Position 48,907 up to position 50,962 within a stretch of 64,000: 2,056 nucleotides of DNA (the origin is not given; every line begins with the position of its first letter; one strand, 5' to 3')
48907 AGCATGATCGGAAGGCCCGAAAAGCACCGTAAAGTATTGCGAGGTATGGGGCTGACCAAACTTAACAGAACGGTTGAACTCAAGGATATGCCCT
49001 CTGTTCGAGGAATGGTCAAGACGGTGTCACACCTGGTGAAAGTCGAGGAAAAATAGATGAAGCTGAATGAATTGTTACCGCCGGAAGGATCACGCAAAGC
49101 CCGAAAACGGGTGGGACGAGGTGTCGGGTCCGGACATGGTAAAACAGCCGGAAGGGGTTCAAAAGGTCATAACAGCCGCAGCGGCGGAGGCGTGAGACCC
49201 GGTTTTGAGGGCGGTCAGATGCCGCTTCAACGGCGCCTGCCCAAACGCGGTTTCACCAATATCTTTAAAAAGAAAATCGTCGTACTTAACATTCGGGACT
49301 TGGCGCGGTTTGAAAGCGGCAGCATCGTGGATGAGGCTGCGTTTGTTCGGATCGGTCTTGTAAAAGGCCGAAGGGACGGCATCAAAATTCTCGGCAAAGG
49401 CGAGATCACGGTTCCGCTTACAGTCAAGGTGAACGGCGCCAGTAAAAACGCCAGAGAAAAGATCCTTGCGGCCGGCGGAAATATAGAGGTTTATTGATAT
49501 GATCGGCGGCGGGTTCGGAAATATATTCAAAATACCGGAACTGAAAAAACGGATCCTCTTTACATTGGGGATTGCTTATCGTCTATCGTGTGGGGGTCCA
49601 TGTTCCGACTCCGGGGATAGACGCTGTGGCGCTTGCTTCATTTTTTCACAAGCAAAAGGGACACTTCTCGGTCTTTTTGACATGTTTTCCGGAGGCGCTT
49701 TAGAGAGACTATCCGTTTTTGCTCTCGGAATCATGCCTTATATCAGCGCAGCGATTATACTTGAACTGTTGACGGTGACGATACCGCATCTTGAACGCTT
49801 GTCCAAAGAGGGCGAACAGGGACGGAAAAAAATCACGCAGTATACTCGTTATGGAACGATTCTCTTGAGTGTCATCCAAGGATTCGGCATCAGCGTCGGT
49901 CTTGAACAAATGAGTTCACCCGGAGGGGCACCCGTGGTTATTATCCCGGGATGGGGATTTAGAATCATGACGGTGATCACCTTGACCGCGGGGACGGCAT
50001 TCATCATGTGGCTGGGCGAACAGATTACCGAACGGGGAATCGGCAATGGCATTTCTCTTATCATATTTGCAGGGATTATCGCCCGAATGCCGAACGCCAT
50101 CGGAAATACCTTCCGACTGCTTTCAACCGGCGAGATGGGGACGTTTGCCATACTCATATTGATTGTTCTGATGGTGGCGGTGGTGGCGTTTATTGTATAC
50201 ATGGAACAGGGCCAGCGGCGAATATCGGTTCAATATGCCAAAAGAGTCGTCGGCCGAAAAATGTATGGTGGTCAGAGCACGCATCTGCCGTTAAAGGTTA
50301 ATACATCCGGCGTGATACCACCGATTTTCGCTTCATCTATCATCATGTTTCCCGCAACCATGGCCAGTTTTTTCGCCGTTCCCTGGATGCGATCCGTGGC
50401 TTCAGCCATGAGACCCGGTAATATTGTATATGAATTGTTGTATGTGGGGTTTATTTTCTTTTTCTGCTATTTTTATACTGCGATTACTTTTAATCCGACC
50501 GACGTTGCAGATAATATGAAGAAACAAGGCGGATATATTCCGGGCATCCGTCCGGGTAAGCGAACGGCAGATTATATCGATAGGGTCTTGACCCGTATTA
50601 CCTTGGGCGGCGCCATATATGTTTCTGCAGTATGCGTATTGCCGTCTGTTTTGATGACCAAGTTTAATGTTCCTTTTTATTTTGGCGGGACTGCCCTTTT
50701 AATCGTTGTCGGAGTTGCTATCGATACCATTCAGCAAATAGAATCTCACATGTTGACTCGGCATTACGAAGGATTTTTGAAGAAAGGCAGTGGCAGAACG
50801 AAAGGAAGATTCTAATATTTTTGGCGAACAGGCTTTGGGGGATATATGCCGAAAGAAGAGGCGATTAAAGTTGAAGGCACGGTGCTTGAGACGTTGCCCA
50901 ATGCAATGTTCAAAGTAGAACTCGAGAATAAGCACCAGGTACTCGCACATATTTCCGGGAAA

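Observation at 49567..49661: secY: about 29 codons read out of the conserved frame between two G-runs (compensated +1/-1 frameshift pair)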

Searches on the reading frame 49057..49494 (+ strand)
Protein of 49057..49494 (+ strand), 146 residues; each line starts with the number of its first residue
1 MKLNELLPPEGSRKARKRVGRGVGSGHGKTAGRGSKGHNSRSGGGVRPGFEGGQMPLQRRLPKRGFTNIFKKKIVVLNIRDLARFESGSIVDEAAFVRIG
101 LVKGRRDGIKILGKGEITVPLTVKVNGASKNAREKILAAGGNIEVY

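Call 24: find_encoding_contigs(protein=window:49057-49494:+, flank=2500, max_places=10)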
Protein window:49057-49494:+ (146 aa): 20 contigs read that carry it; 10 places shown.
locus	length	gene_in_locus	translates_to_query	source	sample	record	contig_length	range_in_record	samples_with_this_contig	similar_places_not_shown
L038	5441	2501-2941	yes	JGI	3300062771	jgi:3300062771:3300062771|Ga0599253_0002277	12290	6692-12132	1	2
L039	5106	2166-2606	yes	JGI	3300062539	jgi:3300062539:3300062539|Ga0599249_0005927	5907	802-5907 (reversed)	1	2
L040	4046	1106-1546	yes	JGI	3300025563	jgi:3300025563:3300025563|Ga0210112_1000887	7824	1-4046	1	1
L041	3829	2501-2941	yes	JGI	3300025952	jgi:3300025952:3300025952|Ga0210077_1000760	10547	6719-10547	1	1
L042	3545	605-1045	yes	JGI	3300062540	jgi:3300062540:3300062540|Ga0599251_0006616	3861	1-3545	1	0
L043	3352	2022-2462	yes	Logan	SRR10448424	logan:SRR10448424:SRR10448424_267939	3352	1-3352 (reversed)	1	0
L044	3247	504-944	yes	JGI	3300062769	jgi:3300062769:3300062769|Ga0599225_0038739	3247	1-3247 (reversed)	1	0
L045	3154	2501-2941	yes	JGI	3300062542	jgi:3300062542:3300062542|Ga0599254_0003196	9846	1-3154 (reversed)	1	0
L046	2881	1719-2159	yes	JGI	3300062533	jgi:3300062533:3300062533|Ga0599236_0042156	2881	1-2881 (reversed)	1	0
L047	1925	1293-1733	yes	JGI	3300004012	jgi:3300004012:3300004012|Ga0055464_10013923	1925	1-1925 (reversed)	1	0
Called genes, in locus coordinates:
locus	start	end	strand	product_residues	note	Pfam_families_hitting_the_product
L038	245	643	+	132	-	PF00410:Ribosomal_S8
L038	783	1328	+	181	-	PF00347:Ribosomal_L6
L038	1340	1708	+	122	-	PF00861:Ribosomal_L18p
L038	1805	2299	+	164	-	PF00333:Ribosomal_S5, PF03719:Ribosomal_S5_C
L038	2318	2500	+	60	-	PF00327:Ribosomal_L30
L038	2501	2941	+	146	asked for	PF00828:Ribosomal_L27A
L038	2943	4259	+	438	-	PF00344:SecY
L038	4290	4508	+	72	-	PF01176:eIF-1a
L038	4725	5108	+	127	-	PF00416:Ribosomal_S13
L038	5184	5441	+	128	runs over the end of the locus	PF00411:Ribosomal_S11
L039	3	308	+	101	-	?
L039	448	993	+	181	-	PF00347:Ribosomal_L6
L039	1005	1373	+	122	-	PF00861:Ribosomal_L18p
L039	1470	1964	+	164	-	PF00333:Ribosomal_S5, PF03719:Ribosomal_S5_C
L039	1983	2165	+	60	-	PF00327:Ribosomal_L30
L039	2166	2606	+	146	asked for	PF00828:Ribosomal_L27A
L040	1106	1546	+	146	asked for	PF00828:Ribosomal_L27A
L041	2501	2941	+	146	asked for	PF00828:Ribosomal_L27A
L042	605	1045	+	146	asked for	PF00828:Ribosomal_L27A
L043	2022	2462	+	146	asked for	PF00828:Ribosomal_L27A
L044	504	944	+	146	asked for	PF00828:Ribosomal_L27A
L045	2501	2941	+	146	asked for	PF00828:Ribosomal_L27A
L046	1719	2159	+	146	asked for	PF00828:Ribosomal_L27A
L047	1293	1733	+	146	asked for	PF00828:Ribosomal_L27A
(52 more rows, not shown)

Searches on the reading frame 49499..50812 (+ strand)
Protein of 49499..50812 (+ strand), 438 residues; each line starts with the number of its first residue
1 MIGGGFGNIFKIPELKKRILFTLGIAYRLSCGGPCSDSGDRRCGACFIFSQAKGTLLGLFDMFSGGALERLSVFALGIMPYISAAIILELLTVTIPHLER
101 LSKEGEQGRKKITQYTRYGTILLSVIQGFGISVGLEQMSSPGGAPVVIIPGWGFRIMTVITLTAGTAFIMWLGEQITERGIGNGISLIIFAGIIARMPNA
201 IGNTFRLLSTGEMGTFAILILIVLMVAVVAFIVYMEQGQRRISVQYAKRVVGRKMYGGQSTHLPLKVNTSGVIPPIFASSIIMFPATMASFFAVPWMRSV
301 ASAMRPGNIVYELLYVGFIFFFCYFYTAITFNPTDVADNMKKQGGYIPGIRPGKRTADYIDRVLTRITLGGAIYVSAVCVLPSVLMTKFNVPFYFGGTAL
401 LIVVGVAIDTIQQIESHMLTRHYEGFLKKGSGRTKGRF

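Call 3: search_protein_families(library=pfam, proteins=[window:49499-50812:+])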
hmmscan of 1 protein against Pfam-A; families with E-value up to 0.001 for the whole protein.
window:49499-50812:+ (438 aa): 1 family
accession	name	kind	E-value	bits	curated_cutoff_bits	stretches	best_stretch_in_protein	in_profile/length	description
PF00344.25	SecY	-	1.1e-122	409.7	32.2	1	72-411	1-306/306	SecY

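Call 14: find_encoding_contigs(protein=window:49499-50812:+, flank=3000, max_places=10)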
Protein window:49499-50812:+ (438 aa): no gene with exactly this product is on record in the collection.

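Call 16: find_homologous_proteins(query=window:49499-50812:+, max_evalue=1e-100)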
Query window:49499-50812:+ (438 aa): 8000 proteins with E <= 1e-100 among 8000 candidates; the best 120 are listed.
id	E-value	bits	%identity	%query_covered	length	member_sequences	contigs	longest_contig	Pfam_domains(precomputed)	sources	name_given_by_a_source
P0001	6.8e-286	966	100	100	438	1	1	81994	PF00344.26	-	-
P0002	3.9e-264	894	95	100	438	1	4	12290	PF00344.26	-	-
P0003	9.5e-264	893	95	100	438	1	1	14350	PF00344.26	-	-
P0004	3.7e-263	891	95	100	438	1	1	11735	PF00344.26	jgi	jgi:preprotein translocase subunit SecY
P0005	2.4e-259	878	94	100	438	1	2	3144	PF00344.26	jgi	jgi:preprotein translocase subunit SecY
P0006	5.5e-256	867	91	100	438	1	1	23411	PF00344.26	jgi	jgi:preprotein translocase subunit SecY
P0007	6.5e-256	867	91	100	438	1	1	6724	PF00344.26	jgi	jgi:preprotein translocase subunit SecY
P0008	7.3e-256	867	91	100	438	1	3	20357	PF00344.26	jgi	jgi:preprotein translocase subunit SecY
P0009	6.9e-255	864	91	100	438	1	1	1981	PF00344.26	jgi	jgi:preprotein translocase subunit SecY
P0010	2.4e-253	859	90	100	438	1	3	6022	PF00344.26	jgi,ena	jgi:preprotein translocase subunit SecY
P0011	6.9e-253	857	89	100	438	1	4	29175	PF00344.26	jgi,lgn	jgi:preprotein translocase subunit SecY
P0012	1.7e-251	853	89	100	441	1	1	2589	PF00344.26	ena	-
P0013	2.5e-251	852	89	100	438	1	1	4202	PF00344.26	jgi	jgi:preprotein translocase subunit SecY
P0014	5.4e-251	851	89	100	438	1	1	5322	PF00344.26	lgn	-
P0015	1.4e-250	850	89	100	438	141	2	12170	PF00344.26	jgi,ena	jgi:preprotein translocase subunit SecY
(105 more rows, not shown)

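Call 19: find_encoding_contigs(protein=P0002, flank=10000, max_places=10)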
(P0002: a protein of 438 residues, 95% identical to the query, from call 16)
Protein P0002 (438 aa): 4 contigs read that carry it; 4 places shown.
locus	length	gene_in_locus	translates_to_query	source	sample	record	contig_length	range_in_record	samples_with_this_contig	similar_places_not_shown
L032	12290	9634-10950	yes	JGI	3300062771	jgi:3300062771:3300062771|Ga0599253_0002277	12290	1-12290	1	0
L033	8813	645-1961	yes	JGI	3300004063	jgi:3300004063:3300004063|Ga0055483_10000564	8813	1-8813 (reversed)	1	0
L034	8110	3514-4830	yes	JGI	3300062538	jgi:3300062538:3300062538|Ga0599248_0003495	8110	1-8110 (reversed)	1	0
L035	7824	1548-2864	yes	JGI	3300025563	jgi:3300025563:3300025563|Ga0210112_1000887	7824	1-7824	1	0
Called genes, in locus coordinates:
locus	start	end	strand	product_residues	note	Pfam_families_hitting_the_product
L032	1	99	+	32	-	PF03143:GTP_EFTU_D3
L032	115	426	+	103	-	PF00338:Ribosomal_S10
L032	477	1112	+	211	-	PF00297:Ribosomal_L3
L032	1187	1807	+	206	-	PF00573:Ribosomal_L4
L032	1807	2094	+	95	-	PF00276:Ribosomal_L23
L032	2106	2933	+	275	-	PF00181:Ribosomal_L2_N, PF03947:Ribosomal_L2_C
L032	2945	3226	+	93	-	PF00203:Ribosomal_S19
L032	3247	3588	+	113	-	PF00237:Ribosomal_L22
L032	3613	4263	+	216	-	PF07650:KH_2, PF00189:Ribosomal_S3_C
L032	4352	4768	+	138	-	PF00252:Ribosomal_L16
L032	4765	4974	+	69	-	PF00831:Ribosomal_L29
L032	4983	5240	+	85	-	PF00366:Ribosomal_S17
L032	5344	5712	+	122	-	PF00238:Ribosomal_L14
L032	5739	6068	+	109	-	PF00467:KOW, PF17136:ribosomal_L24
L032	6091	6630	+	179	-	PF00281:Ribosomal_L5, PF00673:Ribosomal_L5_C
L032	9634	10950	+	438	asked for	PF00344:SecY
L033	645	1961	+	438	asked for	PF00344:SecY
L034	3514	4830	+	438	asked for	PF00344:SecY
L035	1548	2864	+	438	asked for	PF00344:SecY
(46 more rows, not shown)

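Call 20: find_encoding_contigs(protein=P0003, flank=10000, max_places=6)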
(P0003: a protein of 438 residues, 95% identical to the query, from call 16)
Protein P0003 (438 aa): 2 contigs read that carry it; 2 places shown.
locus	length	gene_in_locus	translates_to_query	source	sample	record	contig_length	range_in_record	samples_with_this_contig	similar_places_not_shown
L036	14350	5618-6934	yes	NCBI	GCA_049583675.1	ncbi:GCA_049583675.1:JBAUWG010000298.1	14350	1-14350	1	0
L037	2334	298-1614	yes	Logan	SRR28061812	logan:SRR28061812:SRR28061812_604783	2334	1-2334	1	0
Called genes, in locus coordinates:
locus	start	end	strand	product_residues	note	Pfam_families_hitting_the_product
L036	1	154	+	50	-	PF00189:Ribosomal_S3_C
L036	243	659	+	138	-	PF00252:Ribosomal_L16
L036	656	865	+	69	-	PF00831:Ribosomal_L29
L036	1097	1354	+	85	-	PF00366:Ribosomal_S17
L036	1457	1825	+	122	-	PF00238:Ribosomal_L14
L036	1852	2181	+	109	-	PF00467:KOW, PF17136:ribosomal_L24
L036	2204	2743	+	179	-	PF00281:Ribosomal_L5, PF00673:Ribosomal_L5_C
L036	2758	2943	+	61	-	PF00253:Ribosomal_S14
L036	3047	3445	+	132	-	PF00410:Ribosomal_S8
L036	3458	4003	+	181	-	PF00347:Ribosomal_L6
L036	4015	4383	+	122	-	PF00861:Ribosomal_L18p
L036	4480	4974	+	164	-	PF00333:Ribosomal_S5, PF03719:Ribosomal_S5_C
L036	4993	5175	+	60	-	PF00327:Ribosomal_L30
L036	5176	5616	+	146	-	PF00828:Ribosomal_L27A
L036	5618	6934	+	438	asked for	PF00344:SecY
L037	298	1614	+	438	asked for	PF00344:SecY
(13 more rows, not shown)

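Call 41: search_protein_families(library=ncbifam, proteins=[window:49499-50812:+, P0002])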
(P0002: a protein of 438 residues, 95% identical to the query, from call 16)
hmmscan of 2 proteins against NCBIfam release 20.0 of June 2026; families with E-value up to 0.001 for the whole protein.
window:49499-50812:+ (438 aa): 3 families
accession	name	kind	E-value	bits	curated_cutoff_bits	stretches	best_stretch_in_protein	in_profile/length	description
TIGR00967.1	3a0501s007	equivalog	4.9e-114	381.4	253.6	1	51-422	36-413/414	preprotein translocase subunit SecY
NF009082.0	PRK12417.1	equivalog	4.6e-46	157.3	353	1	56-428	49-403/406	accessory Sec system protein translocase subunit SecY2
TIGR02920.1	acc_sec_Y2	equivalog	4.5e-44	150.9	249.6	1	53-426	38-394/395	accessory Sec system protein translocase subunit SecY2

P0002 (438 aa): 3 families
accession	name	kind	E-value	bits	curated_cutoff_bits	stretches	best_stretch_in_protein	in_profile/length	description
TIGR00967.1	3a0501s007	equivalog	3.2e-125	418.3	253.6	1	16-422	1-413/414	preprotein translocase subunit SecY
NF009082.0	PRK12417.1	equivalog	2.3e-52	178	353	1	15-428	12-403/406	accessory Sec system protein translocase subunit SecY2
TIGR02920.1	acc_sec_Y2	equivalog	4.3e-50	170.7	249.6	1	16-426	3-394/395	accessory Sec system protein translocase subunit SecY2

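Call 42: search_solved_structures(query=window:49499-50812:+, show_alignments=1, max_evalue=1e-60)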
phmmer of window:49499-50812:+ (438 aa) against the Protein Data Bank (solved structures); distinct sequences matched with E-value up to 1e-60: 16.
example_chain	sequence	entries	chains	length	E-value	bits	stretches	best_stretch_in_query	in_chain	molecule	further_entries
5abb_A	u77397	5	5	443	5.5e-140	470.3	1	12-435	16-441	PROTEIN TRANSLOCASE SUBUNIT SECY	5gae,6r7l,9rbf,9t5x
5mg3_Y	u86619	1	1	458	6.2e-140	470.1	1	12-435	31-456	Protein translocase subunit SecY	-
3j45_y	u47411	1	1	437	9.4e-140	469.5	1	12-431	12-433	Protein translocase subunit SecY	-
4v6m_BA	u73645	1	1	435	1.2e-139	469.2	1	13-431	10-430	Preprotein translocase secY subunit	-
3j46_y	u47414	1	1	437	4.3e-139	467.3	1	12-431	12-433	Protein translocase subunit SecY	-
5nco_g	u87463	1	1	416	1.7e-136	458.8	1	13-423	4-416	Protein translocase subunit SecY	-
2akh_Y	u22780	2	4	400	2.3e-127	428.6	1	62-429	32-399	Preprotein translocase secY subunit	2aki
3dl8_G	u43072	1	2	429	1.5e-126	426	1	9-428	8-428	Preprotein translocase subunit secY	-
3din_C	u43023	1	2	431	5.4e-110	371.4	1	5-433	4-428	Preprotein translocase subunit SecY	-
5eul_Y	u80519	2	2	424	1.1e-105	357.2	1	7-428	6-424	Protein translocase subunit SecY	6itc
8y9y_Y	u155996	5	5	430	2.7e-105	356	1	7-428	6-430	Protein translocase subunit SecY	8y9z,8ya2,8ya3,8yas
8ya0_Y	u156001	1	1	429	3.2e-105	355.7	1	7-428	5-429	Protein translocase subunit SecY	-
7xha_Y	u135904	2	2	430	1.1e-104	354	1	7-428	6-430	Protein translocase subunit SecY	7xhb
5aww_Y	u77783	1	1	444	1.5e-104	353.5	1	6-435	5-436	Protein translocase subunit SecY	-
2zjs_Y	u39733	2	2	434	1.4e-103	350.3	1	6-431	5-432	Preprotein translocase SecY subunit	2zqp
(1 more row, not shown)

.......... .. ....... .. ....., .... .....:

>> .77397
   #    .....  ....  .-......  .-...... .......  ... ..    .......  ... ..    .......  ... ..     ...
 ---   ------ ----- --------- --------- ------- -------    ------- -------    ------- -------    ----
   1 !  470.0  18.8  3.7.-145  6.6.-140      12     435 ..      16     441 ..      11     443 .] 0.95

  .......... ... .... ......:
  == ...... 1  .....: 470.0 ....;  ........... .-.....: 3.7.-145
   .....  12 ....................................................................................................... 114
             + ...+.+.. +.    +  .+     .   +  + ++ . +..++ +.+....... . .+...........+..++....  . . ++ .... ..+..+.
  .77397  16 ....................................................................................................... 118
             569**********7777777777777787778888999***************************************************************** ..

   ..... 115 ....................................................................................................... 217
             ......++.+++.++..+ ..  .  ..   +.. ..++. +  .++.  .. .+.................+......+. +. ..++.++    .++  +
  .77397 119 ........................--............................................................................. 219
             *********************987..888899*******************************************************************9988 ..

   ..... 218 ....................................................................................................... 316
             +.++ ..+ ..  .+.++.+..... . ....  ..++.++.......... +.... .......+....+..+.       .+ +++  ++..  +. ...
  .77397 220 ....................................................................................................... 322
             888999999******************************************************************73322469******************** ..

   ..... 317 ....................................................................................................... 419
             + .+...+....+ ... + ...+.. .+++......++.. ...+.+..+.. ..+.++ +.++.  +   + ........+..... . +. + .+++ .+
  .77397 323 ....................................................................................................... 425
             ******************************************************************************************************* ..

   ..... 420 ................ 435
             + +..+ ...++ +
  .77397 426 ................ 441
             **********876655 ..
